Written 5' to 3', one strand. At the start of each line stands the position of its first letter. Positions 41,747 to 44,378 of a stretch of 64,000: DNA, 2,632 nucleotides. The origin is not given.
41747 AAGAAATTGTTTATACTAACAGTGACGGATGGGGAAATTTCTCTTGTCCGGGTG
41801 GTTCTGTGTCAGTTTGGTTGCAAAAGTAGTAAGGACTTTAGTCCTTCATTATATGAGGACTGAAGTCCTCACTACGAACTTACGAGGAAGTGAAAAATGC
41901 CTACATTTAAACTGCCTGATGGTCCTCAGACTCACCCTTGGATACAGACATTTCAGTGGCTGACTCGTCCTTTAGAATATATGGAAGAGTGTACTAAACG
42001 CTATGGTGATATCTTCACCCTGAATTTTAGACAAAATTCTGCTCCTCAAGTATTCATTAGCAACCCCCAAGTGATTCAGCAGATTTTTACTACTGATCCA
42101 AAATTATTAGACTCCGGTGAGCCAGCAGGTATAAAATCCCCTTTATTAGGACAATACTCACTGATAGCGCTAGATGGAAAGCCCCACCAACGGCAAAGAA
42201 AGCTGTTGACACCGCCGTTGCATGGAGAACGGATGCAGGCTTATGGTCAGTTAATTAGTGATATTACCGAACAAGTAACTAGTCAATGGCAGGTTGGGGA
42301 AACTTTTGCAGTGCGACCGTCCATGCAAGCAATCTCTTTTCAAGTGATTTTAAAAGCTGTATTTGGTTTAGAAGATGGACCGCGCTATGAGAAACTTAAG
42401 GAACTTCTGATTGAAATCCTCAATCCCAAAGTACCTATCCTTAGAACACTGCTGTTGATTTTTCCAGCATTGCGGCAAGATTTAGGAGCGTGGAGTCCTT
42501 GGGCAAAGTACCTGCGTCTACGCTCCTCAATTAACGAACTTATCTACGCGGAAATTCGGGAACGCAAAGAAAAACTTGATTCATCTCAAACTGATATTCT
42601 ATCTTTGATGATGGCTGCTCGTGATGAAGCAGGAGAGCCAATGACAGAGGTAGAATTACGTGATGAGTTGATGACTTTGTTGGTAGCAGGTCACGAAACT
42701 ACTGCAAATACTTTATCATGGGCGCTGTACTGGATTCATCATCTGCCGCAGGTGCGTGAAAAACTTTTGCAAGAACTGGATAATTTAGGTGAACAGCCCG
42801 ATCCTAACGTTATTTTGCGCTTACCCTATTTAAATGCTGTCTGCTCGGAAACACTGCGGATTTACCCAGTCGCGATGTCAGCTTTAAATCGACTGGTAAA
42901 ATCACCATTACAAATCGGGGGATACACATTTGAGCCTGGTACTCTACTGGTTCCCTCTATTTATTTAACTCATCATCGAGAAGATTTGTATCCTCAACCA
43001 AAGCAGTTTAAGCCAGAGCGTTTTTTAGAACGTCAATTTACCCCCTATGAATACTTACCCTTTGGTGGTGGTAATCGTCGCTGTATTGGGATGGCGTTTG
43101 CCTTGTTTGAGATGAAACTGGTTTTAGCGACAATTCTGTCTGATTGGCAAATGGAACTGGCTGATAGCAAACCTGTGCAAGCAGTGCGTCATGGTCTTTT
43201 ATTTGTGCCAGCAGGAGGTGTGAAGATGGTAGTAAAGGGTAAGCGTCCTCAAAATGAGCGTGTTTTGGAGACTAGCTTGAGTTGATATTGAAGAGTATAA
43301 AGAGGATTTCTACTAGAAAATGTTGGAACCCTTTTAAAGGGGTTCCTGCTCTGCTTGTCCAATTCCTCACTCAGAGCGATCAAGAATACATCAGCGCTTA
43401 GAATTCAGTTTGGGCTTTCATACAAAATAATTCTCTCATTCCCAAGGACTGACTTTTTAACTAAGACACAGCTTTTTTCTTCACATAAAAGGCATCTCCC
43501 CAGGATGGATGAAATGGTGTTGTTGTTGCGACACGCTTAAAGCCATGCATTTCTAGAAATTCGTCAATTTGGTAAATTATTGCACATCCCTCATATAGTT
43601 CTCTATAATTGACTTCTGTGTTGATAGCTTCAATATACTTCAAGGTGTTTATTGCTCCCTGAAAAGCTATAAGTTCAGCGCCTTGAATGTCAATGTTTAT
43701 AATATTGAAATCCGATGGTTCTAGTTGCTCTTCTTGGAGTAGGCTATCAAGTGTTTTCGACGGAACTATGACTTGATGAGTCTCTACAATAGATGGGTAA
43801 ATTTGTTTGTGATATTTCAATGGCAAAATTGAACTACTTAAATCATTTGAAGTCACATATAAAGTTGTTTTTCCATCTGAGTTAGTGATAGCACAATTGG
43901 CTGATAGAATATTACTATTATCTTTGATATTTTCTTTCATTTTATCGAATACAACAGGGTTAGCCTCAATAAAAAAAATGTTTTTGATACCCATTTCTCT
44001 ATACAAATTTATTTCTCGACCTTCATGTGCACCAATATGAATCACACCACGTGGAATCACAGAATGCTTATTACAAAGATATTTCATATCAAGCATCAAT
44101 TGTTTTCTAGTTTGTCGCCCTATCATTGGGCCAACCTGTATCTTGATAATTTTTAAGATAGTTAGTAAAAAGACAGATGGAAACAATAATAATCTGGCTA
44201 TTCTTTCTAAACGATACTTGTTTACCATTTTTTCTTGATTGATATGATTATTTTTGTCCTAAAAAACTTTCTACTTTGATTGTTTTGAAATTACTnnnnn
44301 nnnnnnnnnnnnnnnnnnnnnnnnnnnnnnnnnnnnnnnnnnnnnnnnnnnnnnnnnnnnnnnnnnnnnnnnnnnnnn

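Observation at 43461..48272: Four-gene glycosylation operon (GT1, GT1, GT11 fucosyltransferase-like, FkbM methyltransferase) of unknown substrate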

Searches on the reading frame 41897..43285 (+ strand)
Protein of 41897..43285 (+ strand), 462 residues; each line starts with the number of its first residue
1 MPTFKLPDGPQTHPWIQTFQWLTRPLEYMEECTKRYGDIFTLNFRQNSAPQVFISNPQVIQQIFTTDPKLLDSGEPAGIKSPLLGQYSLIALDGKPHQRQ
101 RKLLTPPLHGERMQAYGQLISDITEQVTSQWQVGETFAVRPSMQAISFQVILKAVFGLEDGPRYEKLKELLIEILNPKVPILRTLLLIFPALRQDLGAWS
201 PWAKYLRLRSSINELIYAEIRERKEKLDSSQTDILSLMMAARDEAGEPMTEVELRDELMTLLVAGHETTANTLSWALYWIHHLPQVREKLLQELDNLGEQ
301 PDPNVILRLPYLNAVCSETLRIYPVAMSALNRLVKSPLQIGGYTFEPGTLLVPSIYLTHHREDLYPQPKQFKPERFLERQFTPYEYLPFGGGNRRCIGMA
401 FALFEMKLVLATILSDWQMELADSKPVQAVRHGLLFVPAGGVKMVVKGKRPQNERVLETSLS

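Call 3: search_protein_families(library=pfam, proteins=[window:41897-43285:+], max_evalue=0.01)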
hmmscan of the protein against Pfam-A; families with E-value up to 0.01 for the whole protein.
window:41897-43285:+ (462 aa): 1 family
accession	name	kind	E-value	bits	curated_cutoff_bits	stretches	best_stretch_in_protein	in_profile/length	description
PF00067.27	p450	-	2.1e-83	281.1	22.8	1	7-428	1-443/462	Cytochrome P450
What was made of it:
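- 41897..43285 (+): Convergent cytochrome P450 of 462 aa, eukaryote-like class and CYP110-type by context. It is the proposed hydroxylase that creates the glycosylation site on the acceptor. Pfam p450 281 bits (call 3).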

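Call 7: search_protein_families(library=ncbifam, proteins=[window:41897-43285:+], max_evalue=0.001)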
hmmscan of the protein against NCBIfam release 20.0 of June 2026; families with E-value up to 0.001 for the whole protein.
window:41897-43285:+ (462 aa): 8 families
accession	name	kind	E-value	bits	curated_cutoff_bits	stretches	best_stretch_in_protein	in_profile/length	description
NF050147.1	aminopyruv_ApyO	equivalog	9.5e-50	169.5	525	1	89-450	80-425/444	RiPP biosynthesis cytochrome P450 ApyO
NF045812.1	PentlenOxigase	equivalog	3.1e-45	154.8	800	1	18-433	16-425/444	pentalenene oxygenase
NF051859.1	AlbFlvMonOxTrpSyn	equivalog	2.3e-40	138.6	700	1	25-434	41-443/457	bifunctional albaflavenone monooxygenase/terpene synthase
NF053744.1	FAProxCypCBc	equivalog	2.9e-18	65.7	600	1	210-420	188-387/416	CYP152 family fatty-acid peroxygenase CypC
TIGR04538.1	P450_cycloAA_1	subfamily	5.2e-15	55.2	500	1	210-416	175-365/395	cytochrome P450, cyclodipeptide synthase-associated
NF041802.1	P450_SolI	exception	1.6e-09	36.7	850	1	219-416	221-394/424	solanimycin biosynthesis cytochrome P450 SolI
NF041177.1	Cyp119_Thmprot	equivalog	7.9e-08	31.5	680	1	222-414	173-337/368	cytochrome P450 Cyp119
NF045816.1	PentlenlactSyn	equivalog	0.00013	20.8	700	1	230-414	199-363/396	pentalenolactone synthase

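Call 28: search_solved_structures(query=window:41897-43285:+, max_evalue=1e-30)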
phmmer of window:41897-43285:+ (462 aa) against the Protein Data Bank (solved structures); distinct sequences matched with E-value up to 1e-30: 34.
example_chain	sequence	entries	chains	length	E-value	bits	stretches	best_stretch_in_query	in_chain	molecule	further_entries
8gk3_A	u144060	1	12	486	5.4e-39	137.4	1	29-423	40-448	Cytochrome P450 3A7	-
7mk8_A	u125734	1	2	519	6.7e-39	137.1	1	29-423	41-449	Isoform 2 of Cytochrome P450 3A7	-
5veu_A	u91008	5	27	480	5.5e-38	134.1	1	27-421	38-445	Cytochrome P450 3A5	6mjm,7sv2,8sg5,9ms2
7lad_A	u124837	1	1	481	5.5e-38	134.1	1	27-421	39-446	Cytochrome P450 3A5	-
2ve3_A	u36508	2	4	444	1.4e-37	132.7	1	5-420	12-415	PUTATIVE CYTOCHROME P450 120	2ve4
6ma7_A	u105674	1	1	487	1.9e-37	132.3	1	30-421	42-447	Cytochrome P450 3A4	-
9yk4_A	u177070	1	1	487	3.7e-37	131.4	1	30-422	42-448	Cytochrome P450 3A4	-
4ny4_A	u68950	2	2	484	4.9e-37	131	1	30-421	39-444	Cytochrome P450 3A4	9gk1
1w0e_A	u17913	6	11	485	4.9e-37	131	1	30-421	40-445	CYTOCHROME P450 3A4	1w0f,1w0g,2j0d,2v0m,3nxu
1tqn_A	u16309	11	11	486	5e-37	131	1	30-421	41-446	cytochrome P450 3A4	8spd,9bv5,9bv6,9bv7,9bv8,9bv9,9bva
7lxl_A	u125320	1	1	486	5e-37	131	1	30-421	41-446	Cytochrome P450 3A4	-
3tjs_A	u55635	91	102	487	5e-37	131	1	30-421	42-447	Cytochrome P450 3A4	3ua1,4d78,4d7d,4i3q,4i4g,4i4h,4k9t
4d6z_A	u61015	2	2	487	5.8e-37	130.7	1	30-421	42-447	CYTOCHROME P450 3A4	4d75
7kvk_A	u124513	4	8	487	8.8e-37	130.1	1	30-421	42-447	Cytochrome P450 3A4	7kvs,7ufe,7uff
5vcd_A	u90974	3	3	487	3e-36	128.4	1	30-422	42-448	Cytochrome P450 3A4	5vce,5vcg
6c93_A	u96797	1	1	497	1.3e-34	123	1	88-421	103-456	Cytochrome P450 4B1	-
5t6q_A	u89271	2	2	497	6.6e-34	120.7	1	88-421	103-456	Cytochrome P450 4B1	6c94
8hkj_A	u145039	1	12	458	1e-32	116.7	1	91-428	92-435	Bifunctional cytochrome P450/NADPH--P450 reductase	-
7tef_A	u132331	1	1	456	1.1e-32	116.7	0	225-429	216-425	Cytochrome P450 51B1 Cyp51B1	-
6mi0_A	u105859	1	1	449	2e-32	115.8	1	25-424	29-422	Cytochrome P450 51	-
7jj1_A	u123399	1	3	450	2e-32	115.8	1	25-424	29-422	Cytochrome P450 51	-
6mcw_A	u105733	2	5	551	3.8e-32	114.9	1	26-424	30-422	Cytochrome P450 51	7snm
9wuc_A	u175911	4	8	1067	1.7e-31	112.7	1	27-430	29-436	bifunctional cytochrome P450/NADPH--P450 reductase | SoP450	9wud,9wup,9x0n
9wuk_A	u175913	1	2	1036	2e-31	112.5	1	29-429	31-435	bifunctional cytochrome P450/NADPH--P450 reductase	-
2w0a_A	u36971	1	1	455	3.2e-31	111.8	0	226-428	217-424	CYTOCHROME P450 51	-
1u13_A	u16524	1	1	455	5.4e-31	111.1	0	226-428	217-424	Cytochrome P450 51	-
1x8v_A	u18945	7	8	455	5.7e-31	111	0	226-428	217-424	Cytochrome P450 51 | STEROL 14ALPHA-DEMETHYLASE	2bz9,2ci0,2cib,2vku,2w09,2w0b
1e9x_A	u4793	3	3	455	8e-31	110.5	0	226-428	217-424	CYTOCHROME P450 51-LIKE RV0764C | CYTOCHROME P450 51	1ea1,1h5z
7wzl_A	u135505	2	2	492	8e-31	110.5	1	91-428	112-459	Putative cytochrome P450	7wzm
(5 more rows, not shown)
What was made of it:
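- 41897..43285 (+): PDB neighbours are CYP3A, CYP120A1, CYP4B1 and CYP97A3 (call 28).
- The P450's PDB neighbours include CYP120A1 and the carotenoid hydroxylase CYP97A3 (call 28). P450 top PDB hits are the xenobiotic enzymes CYP3A7, 3A5 and 3A4 (call 28).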

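Call 59: find_related_loci(query=A3, collection=metagenome_contigs, flank=7000)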
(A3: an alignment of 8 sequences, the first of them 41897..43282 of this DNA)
Query A3 (462 aa) in metagenome_contigs; peptide patterns used: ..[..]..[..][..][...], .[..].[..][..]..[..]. (x = any residue, [..] = any of these).
600 stretches matched a pattern (row limit reached: there are more); 535 encode a relative of the query (tblastn E <= 1e-3); the best 80 are kept; 80 distinct loci.
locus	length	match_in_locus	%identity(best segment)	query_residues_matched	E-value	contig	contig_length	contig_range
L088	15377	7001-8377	88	1-459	0e+0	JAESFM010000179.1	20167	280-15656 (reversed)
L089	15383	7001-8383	80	1-460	0e+0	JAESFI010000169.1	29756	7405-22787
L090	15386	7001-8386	79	1-462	0e+0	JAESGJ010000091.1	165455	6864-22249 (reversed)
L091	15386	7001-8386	78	1-462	0e+0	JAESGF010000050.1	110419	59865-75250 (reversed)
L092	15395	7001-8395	75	5-462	0e+0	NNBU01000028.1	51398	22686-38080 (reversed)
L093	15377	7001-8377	76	1-459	0e+0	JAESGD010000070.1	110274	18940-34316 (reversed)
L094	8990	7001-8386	78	1-462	0e+0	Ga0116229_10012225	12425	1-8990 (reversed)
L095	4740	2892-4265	74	1-458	0e+0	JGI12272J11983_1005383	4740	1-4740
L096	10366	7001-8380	72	1-460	0e+0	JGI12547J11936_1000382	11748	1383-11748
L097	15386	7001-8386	72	1-462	0e+0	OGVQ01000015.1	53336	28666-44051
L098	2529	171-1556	74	1-462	0e+0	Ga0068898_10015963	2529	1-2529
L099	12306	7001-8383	73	1-461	0e+0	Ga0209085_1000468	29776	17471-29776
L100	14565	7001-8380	70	1-460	0e+0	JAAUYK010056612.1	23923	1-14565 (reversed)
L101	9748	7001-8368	71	1-456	0e+0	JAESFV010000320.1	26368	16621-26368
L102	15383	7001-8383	76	1-461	0e+0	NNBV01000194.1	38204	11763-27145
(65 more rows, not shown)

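Call 71: search_protein_families(library=ncbifam, proteins=[L088:8445-9542:-, L092:8434-9693:-, L092:9720-11063:-], max_evalue=0.00001)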
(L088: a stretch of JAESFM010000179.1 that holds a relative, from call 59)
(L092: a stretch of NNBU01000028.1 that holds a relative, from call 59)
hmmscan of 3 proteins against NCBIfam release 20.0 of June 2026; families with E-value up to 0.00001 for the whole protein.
L088:8445-9542:- (366 aa): 1 family
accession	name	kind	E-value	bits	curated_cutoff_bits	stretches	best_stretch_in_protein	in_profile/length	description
TIGR03449.1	mycothiol_MshA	equivalog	2.6e-07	29.9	462.5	1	252-362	293-399/406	D-inositol-3-phosphate glycosyltransferase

L092:8434-9693:- (420 aa): 5 families
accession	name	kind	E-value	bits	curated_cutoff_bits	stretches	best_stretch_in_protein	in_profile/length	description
NF000354.1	glycotrans_Rgt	equivalog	9.1e-39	133.7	800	1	237-410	223-394/411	rifamycin-inactivating glycosyltransferase Rgt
TIGR01426.2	MGT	subfamily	4.6e-26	91.7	260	1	8-418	3-391/393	macrolide family glycosyltransferase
TIGR04516.1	glycosyl_450act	subfamily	1.6e-24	86.7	440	1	298-414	295-410/418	activator-dependent family glycosyltransferase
NF000362.1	self_GT_OleI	exception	8.9e-11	41.6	700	1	299-415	302-417/424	OleI family self-immunity macrolide glycosyltransferase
NF033129.1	macro_glyco_Mgt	subfamily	4.5e-10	39.1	700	1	257-417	230-391/393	macrolide-inactivating glycosyltransferase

L092:9720-11063:- (448 aa): 4 families
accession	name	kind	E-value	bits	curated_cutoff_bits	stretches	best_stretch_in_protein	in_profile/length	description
NF006787.0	PRK09294.1-1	subfamily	7.1e-21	74.6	396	1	28-320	26-311/420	acyltransferase PapA5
NF006790.0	PRK09294.1-4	equivalog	9e-10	37.9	716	1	6-320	8-313/418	phthiocerol/phthiodiolone dimycocerosyl transferase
NF006788.0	PRK09294.1-2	equivalog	5.9e-07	28.6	539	1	30-316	28-314/422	phthiocerol/phthiodiolone dimycocerosyl transferase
NF004282.0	PRK05691.1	subfamily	3.9e-06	23.1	4090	1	31-159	705-837/4334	non-ribosomal peptide synthase/polyketide synthase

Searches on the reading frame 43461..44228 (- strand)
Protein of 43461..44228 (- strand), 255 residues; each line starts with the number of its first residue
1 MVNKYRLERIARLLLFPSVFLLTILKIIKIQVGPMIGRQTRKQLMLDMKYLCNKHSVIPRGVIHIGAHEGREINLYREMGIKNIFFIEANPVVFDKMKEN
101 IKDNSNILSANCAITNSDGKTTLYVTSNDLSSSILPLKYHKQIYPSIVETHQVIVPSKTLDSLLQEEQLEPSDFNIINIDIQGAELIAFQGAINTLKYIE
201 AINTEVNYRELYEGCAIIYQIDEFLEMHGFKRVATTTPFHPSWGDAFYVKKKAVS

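Call 3: search_protein_families(library=pfam, proteins=[window:43461-44228:-], max_evalue=0.01)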
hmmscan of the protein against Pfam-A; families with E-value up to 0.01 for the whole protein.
window:43461-44228:- (255 aa): 1 family
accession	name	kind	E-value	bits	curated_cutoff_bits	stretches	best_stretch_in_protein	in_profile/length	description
PF05050.19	Methyltransf_21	-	2.2e-18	67.4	22.7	1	64-231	1-172/173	Methyltransferase FkbM domain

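Call 7: search_protein_families(library=ncbifam, proteins=[window:43461-44228:-], max_evalue=0.001)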
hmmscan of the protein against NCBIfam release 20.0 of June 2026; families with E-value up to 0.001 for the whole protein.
window:43461-44228:- (255 aa): 1 family
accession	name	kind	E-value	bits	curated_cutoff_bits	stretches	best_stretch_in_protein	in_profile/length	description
TIGR01444.1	fkbM_fam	subfamily_domain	5.8e-19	69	37.7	1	62-206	2-142/143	FkbM family methyltransferase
